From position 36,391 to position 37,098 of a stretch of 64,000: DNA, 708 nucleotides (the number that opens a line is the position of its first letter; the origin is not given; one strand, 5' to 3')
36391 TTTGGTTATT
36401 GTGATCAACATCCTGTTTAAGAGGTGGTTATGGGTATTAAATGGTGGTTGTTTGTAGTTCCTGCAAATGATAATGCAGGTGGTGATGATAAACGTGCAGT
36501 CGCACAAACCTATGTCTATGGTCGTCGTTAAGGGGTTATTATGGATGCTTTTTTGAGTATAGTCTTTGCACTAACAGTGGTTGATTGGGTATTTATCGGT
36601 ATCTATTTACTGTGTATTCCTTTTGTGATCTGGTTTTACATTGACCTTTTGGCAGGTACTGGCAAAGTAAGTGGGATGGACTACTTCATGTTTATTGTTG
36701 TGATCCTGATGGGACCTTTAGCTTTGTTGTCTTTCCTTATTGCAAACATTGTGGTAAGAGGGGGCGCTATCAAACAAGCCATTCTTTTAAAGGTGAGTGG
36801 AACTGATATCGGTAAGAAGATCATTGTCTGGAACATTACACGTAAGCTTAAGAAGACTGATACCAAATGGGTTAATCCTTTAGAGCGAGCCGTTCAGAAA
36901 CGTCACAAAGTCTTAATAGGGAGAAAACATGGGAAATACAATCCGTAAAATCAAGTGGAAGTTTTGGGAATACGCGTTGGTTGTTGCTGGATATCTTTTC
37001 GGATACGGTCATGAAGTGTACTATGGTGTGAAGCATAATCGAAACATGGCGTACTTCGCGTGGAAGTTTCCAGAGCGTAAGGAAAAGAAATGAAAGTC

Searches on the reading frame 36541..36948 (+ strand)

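Call 58: search_protein_families(library=phrogs, proteins=[window:36541-36948:+], max_evalue=0.01)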
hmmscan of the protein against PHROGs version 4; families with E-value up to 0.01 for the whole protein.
window:36541-36948:+ (135 aa): 1 family
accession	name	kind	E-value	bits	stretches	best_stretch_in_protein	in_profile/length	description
phrog_14197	-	moron, auxiliary metabolic gene and host takeover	0.0013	19.7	1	17-122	5-101/116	membrane protein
